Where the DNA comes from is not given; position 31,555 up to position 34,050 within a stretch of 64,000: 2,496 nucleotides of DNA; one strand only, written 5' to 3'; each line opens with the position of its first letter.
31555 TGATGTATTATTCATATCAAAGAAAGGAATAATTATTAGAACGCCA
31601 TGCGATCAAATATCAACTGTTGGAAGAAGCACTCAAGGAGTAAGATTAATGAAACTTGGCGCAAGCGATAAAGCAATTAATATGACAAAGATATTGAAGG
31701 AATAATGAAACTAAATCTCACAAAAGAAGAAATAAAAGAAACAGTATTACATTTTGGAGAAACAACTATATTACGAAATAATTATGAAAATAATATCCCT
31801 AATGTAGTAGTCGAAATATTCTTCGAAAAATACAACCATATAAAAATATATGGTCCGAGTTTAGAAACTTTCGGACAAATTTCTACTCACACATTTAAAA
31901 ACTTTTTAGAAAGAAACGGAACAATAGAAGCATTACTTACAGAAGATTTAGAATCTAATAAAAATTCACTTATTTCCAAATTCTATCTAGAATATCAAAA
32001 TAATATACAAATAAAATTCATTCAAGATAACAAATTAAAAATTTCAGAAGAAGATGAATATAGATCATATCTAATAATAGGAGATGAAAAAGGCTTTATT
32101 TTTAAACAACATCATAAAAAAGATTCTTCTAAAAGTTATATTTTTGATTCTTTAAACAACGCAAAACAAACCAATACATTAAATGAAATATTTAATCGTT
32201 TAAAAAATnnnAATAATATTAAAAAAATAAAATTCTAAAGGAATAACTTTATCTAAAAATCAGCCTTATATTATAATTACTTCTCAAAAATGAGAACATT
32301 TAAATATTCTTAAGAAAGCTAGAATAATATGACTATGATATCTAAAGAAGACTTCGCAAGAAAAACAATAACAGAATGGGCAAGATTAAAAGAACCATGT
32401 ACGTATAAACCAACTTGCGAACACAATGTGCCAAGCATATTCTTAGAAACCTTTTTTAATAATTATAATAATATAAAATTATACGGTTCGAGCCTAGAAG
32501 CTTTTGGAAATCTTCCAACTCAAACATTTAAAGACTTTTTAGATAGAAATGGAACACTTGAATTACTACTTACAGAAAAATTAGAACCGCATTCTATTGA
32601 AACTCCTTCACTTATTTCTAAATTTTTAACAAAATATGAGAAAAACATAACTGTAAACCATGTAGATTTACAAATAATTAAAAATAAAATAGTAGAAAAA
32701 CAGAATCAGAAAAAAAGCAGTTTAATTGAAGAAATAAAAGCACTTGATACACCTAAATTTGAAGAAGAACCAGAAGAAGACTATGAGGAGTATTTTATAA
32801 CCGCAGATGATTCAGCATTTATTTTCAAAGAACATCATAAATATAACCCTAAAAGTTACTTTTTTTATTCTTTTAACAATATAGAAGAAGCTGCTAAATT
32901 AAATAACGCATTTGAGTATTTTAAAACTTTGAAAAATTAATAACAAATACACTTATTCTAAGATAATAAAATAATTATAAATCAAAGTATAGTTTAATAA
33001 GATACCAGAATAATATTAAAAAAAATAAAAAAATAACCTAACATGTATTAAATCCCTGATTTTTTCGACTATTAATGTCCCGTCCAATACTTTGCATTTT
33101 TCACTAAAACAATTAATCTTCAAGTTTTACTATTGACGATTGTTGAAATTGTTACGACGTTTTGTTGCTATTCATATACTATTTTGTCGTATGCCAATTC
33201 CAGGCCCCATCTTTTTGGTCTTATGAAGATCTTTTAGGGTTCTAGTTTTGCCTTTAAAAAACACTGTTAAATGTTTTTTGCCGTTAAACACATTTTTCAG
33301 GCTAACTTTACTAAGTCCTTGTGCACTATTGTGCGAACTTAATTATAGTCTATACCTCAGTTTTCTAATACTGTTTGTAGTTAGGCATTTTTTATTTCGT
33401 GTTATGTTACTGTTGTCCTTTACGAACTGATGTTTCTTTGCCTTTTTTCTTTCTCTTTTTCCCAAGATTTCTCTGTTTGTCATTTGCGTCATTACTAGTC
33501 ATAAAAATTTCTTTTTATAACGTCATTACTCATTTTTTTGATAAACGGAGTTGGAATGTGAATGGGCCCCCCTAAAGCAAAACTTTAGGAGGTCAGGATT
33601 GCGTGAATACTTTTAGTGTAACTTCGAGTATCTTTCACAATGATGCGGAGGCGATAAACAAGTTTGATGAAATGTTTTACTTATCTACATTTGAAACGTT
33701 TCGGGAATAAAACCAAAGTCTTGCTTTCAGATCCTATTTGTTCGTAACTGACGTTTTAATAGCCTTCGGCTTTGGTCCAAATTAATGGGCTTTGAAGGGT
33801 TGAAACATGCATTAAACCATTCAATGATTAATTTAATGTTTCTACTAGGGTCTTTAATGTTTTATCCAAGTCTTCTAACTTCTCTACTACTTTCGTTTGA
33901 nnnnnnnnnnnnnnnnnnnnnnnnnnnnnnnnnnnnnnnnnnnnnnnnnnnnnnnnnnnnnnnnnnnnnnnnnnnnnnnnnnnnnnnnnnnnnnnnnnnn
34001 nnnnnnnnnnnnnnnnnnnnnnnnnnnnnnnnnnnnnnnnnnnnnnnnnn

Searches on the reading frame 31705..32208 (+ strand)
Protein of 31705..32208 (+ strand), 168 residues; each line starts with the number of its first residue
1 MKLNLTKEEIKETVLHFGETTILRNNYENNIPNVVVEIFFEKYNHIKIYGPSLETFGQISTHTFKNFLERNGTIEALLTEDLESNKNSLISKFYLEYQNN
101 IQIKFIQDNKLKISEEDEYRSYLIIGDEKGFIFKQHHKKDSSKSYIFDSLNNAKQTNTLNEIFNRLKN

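Call 6: search_protein_families(library=pfam, proteins=[window:31705-32208:+], max_evalue=0.1)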
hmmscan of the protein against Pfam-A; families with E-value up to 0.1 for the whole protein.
window:31705-32208:+ (168 aa): 0 families

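Call 7: search_protein_families(library=ncbifam, proteins=[window:31705-32208:+], max_evalue=0.1)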
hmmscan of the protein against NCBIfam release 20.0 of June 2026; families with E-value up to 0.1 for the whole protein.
window:31705-32208:+ (168 aa): 0 families

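Call 12: find_homologous_proteins(query=A1, max_evalue=0.01)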
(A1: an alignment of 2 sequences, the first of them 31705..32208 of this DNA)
Query A1 (2 sequences) (168 aa, profile of the alignment): 2 proteins with E <= 0.01 among 1268 candidates.
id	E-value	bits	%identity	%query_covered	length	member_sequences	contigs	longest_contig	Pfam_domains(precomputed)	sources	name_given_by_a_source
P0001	1.2e-114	399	38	89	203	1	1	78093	-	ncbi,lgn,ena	-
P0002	7.5e-81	289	100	100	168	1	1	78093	-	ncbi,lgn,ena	-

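Call 14: find_encoding_contigs(protein=P0002, flank=10000)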
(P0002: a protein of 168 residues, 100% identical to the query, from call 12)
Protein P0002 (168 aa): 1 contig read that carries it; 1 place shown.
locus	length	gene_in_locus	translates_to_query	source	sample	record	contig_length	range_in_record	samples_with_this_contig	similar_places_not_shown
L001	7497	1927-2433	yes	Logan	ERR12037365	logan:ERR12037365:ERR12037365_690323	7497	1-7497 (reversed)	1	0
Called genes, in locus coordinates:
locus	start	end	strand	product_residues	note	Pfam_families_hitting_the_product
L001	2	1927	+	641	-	?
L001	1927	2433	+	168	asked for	-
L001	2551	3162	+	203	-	-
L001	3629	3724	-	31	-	-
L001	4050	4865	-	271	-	PF00520:Ion_trans (weak), PF07885:Ion_trans_2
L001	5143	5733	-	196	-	-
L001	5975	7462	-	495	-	-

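Call 22: search_protein_representatives(alignment_id=A1)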
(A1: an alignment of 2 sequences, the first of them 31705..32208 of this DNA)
Query: 2 sequences, 205 profile positions. Proteins with E-value up to 0.001 (for the whole library): 5; up to 1e-10: 2; up to 1e-30: 2. The best 5 are listed.
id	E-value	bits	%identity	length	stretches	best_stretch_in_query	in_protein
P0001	3.8e-115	399.3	-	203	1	1-205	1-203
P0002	2.4e-81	288.9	-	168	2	1-108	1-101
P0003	4.9e-05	39.6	-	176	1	23-110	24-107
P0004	1.6e-04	37.9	-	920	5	11-73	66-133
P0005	3.5e-04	36.9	-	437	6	64-94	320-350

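Call 25: find_homologous_proteins(query=A3, max_evalue=0.1)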
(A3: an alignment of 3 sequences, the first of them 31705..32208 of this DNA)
Query A3 (3 sequences) (168 aa, profile of the alignment): 3 proteins with E <= 0.1 among 2450 candidates.
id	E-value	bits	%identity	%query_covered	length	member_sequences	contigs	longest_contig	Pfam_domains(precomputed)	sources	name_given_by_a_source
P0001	9.5e-78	278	38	89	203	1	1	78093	-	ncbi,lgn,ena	-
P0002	2.7e-71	257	100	100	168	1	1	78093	-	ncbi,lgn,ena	-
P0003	9.8e-69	249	29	51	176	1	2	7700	-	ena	-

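Call 26: find_encoding_contigs(protein=P0003, flank=10000)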
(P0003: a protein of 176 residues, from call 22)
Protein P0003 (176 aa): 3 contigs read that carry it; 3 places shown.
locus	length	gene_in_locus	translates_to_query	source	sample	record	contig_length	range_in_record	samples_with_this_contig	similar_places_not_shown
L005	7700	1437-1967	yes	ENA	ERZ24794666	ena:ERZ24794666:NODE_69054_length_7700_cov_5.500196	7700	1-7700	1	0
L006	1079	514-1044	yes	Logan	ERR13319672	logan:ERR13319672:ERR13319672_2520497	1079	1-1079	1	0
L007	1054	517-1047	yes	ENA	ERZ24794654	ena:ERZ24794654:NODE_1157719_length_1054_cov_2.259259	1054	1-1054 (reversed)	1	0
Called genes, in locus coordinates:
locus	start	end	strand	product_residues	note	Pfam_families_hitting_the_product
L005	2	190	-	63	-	?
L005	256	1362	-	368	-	PF00579:tRNA-synt_1b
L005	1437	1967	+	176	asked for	-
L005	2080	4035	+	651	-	PF01835:MG2 (faint)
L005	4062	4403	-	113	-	-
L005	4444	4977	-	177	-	-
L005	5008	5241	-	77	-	-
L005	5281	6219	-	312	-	PF02568:ThiI (faint), PF03054:tRNA_Me_trans (weak)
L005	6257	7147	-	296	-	-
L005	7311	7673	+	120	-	-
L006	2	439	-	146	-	?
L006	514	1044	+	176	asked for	-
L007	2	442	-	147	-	?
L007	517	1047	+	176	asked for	-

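Call 27: find_encoding_contigs(protein=P0001, flank=10000)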
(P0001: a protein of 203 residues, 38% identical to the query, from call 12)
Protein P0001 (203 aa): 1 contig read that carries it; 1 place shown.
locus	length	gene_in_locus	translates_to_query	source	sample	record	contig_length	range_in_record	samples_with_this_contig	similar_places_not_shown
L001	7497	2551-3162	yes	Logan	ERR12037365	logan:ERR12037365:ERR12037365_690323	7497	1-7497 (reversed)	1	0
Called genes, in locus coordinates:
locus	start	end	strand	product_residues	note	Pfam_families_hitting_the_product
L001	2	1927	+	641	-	?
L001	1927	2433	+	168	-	-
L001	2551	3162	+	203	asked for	-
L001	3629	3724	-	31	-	-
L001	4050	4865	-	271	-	PF00520:Ion_trans (weak), PF07885:Ion_trans_2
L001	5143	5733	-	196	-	-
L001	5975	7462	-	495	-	-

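Call 30: search_protein_families(library=phrogs, proteins=[window:31705-32208:+, P0003], max_evalue=0.1)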
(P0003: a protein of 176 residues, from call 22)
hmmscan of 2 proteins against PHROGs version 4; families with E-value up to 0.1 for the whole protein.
window:31705-32208:+ (168 aa): 3 families
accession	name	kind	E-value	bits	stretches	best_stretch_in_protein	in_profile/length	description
phrog_38681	-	unknown function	0.00067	20.7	1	92-139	21-68/101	-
phrog_8166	-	unknown function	0.0057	18.1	1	86-148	13-76/100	-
phrog_38433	-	unknown function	0.099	14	0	9-90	3-88/115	-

P0003 (176 aa): 1 family
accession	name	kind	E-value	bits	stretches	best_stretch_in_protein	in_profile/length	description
phrog_28197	-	unknown function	0.093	14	0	2-51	30-81/86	-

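Call 31: search_protein_families(library=padloc, proteins=[window:31705-32208:+, P0003], max_evalue=0.1)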
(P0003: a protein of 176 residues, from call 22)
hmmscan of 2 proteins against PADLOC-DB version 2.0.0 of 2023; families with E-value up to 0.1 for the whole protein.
window:31705-32208:+ (168 aa): 0 families

P0003 (176 aa): 0 families

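Call 32: search_solved_structures(query=A3, max_evalue=10)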
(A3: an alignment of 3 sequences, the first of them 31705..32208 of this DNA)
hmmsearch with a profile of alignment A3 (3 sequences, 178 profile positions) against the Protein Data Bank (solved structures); distinct sequences matched with E-value up to 10: 5.
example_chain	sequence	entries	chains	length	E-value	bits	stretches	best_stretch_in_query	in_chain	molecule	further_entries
1oh1_A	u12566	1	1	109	0.23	14.5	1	30-67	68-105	STAPHOSTATIN A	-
8fje_A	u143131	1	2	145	0.39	13.8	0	61-97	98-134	E8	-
1d7q_A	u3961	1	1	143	1.1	12.3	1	27-67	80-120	TRANSLATION INITIATION FACTOR 1A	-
9h6y_j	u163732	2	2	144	1.1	12.3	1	27-67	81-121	Eukaryotic translation initiation factor 4C | Eukaryotic translation initiation factor 1A, X-chromosomal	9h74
28zv_H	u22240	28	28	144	1.1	12.3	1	27-67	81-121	Eukaryotic translation initiation factor 1A, X-chromosomal | human initiation factor eIF1A | eukaryotic translation initiation factor 1A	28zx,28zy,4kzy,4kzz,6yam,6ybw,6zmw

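Call 33: predict_structure(alignment_id=A3)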
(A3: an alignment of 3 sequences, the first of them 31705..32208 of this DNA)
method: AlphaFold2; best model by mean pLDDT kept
length: 168 residues; sequences in the alignment: 3
mean_pLDDT: 56.5   pTM: 0.50
mean pLDDT of the five models: 56.5, 49.6, 44.3, 41.1, 33.9
residues with pLDDT >= 90: 0; 70-90: 38; 50-70: 67; < 50: 63
segments of 3 or more residues with pLDDT < 50: 1-5, 9-32, 114-118, 120-122, 125-132, 137-139, 141-144, 148-154
pLDDT, mean of each block of 10 residues (from residue 1): 46 39 32 58 69 59 81 76 60 76 67 50 46 49 48 51 54
secondary structure, 60 per line:
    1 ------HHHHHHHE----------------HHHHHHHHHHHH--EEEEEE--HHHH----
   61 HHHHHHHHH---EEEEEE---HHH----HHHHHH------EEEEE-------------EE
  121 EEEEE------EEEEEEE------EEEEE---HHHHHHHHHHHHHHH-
elements in order: H7-13 H31-42 E45-50 H53-56 H61-69 E73-78 H89-94 E101-105 E119-125 E132-138 E145-149 H153-167

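Call 35: find_related_loci(query=A3, collection=viral_contigs, flank=8000)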
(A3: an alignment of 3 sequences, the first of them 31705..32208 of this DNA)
Query A3 (168 aa) in viral_contigs; peptide patterns used: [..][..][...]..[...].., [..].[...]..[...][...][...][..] (x = any residue, [..] = any of these).
218 stretches matched a pattern, but none encodes a relative of the query by tblastn (E <= 1e-3).

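Call 37: find_related_loci(query=A3, collection=metagenome_contigs, flank=8000)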
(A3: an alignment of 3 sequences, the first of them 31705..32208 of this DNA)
Query A3 (168 aa) in metagenome_contigs; peptide patterns used: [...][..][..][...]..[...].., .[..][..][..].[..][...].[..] (x = any residue, [..] = any of these).
600 stretches matched a pattern, but none encodes a relative of the query by tblastn (E <= 1e-3).

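Call 38: fold_search(model_id=the predicted structure, library=pdb)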
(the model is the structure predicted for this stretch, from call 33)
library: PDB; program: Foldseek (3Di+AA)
matches with E <= 10: 1342; with E <= 0.001: 0
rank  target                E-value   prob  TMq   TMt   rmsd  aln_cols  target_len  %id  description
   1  5bpd_D                1.2e-02  0.92  0.37  0.26  12.2       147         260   12  Structure of TrmBL2, an archaeal chromatin protein, shows a novel mode of DNA binding. (released 2015-09-02)
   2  6om8_K                1.7e-02  0.94  0.28  0.12   6.0        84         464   13  Caenorhabditis Elegans UDP-Glucose Dehydrogenase in complex with UDP-Xylose (released 2019-05-22)
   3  2pbf_A                2.4e-02  0.63  0.36  0.30  10.5       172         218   13  Crystal structure of a putative protein-L-isoaspartate O-methyltransferase beta-aspartate methyltransferase (PCMT) fro (released 2007-04-10)
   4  5bqt_A                2.5e-02  0.82  0.38  0.26  13.8       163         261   13  Structure of TrmBL2, an archaeal chromatin protein, shows a novel mode of DNA binding. (released 2015-09-02)
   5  5box_A                2.5e-02  0.75  0.36  0.25  13.6       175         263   12  Structure of TrmBL2, an archaeal chromatin protein, shows a novel mode of DNA binding. (released 2015-09-02)
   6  9jp0_A                2.5e-02  0.60  0.27  0.18   6.3       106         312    9  the wild-type human PRMT1 filament (released 2025-07-16)
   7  5bpi_D                2.7e-02  0.93  0.35  0.25   7.9       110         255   11  Structure of TrmBL2, an archaeal chromatin protein, shows a novel mode of DNA binding. (released 2015-09-02)
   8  8dur_B                2.9e-02  0.54  0.26  0.17  10.6       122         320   16  Crystal structure of apo protein arginine N-methyltransferase 1 (PRMT1) from Naegleria fowleri (released 2022-08-10)
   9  6cu3_C                3.1e-02  0.66  0.26  0.17   6.5        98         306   14  Crystal structure of a protein arginine N-methyltransferase from Naegleria fowleri (released 2018-04-04)
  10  4x41_B                3.7e-02  0.57  0.27  0.17   6.3        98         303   10  Crystal Structure of Protein Arginine Methyltransferase PRMT8 (released 2015-11-18)
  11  6nt2_A                3.7e-02  0.33  0.24  0.15   7.0       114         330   10  type 1 PRMT in complex with the inhibitor GSK3368715 (released 2019-07-10)
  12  5bpd_B                4.0e-02  0.94  0.35  0.24   4.4       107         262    8  Structure of TrmBL2, an archaeal chromatin protein, shows a novel mode of DNA binding. (released 2015-09-02)
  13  1or8_A                4.0e-02  0.66  0.28  0.18   6.5       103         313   11  Structure of the Predominant protein arginine methyltransferase PRMT1 (released 2003-08-26)
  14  6ec3_A                4.2e-02  0.54  0.25  0.12  13.8       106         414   15  Crystal Structure of EvdMO1 (released 2018-12-26)
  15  2yxe_A                4.5e-02  0.54  0.37  0.31  13.3       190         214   11  Crystal structure of L-isoaspartyl protein carboxyl methyltranferase (released 2007-10-30)
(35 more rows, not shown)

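Call 39: search_protein_families(library=pfam, proteins=[window:31705-32208:+, P0003], max_evalue=10)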
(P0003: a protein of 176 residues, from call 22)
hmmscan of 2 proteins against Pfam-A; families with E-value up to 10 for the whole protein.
window:31705-32208:+ (168 aa): 0 families

P0003 (176 aa): 0 families

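Call 82: search_protein_families(library=pfam, proteins=[L005:2080-4035:+], max_evalue=0.001)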
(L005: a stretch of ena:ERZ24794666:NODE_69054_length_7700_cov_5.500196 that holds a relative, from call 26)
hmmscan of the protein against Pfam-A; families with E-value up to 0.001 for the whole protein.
L005:2080-4035:+ (651 aa): 2 families
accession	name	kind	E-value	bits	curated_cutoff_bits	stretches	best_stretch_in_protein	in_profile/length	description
PF01835.25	MG2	-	6.4e-07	30.1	32.8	0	226-289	12-80/96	MG2 domain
PF14734.12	DUF4469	-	3e-05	24.3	22.6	1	108-195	4-92/101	Domain of unknown function (DUF4469) with IG-like fold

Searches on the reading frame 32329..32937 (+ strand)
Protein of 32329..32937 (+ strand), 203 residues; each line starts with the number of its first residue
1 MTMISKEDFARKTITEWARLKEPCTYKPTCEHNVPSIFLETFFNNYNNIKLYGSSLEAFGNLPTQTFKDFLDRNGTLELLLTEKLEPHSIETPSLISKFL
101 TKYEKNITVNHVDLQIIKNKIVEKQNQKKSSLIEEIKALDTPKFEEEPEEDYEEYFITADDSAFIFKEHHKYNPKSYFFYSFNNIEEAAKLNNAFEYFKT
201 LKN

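Call 6: search_protein_families(library=pfam, proteins=[window:32329-32937:+], max_evalue=0.1)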
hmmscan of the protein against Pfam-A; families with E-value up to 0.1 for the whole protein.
window:32329-32937:+ (203 aa): 0 families

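Call 7: search_protein_families(library=ncbifam, proteins=[window:32329-32937:+], max_evalue=0.1)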
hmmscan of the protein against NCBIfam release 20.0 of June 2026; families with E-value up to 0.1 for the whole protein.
window:32329-32937:+ (203 aa): 0 families

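Call 30: search_protein_families(library=phrogs, proteins=[window:32329-32937:+], max_evalue=0.1)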
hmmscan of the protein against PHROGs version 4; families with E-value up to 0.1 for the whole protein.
window:32329-32937:+ (203 aa): 0 families

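Call 31: search_protein_families(library=padloc, proteins=[window:32329-32937:+], max_evalue=0.1)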
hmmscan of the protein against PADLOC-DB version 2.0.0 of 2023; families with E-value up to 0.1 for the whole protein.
window:32329-32937:+ (203 aa): 0 families

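Call 39: search_protein_families(library=pfam, proteins=[window:32329-32937:+], max_evalue=10)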
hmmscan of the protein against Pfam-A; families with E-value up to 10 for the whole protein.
window:32329-32937:+ (203 aa): 0 families

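Call 50: predict_structure(alignment_id=A4)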
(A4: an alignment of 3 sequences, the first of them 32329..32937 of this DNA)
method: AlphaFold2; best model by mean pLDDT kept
length: 203 residues; sequences in the alignment: 3
mean_pLDDT: 62.1   pTM: 0.63
mean pLDDT of the five models: 62.1, 50.3, 50.2, 48.3, 42.9
residues with pLDDT >= 90: 11; 70-90: 59; 50-70: 64; < 50: 69
segments of 3 or more residues with pLDDT < 50: 1-4, 10-25, 27-31, 127-150, 169-176, 180-184
pLDDT, mean of each block of 10 residues (from residue 1): 48 46 46 66 84 71 87 90 67 79 87 59 45 40 38 66 58 47 56 67 53
secondary structure, 60 per line:
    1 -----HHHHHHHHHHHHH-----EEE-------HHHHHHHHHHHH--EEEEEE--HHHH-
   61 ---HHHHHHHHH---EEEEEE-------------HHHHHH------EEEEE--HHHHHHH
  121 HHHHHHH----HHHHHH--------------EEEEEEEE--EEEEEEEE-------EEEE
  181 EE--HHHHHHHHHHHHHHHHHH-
elements in order: H6-18 E24-26 H34-45 E48-53 H56-59 H64-72 E76-81 H95-100 E107-111 H114-127 H132-137 E152-159 E162-169 E177-182 H185-202

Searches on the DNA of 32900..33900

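Call 21: search_rna_families(source=window, start=32900, end=33900, threshold=evalue, max_evalue=1, show_alignments=2)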
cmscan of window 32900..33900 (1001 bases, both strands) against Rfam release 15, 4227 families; matches with E-value up to 1: 0.
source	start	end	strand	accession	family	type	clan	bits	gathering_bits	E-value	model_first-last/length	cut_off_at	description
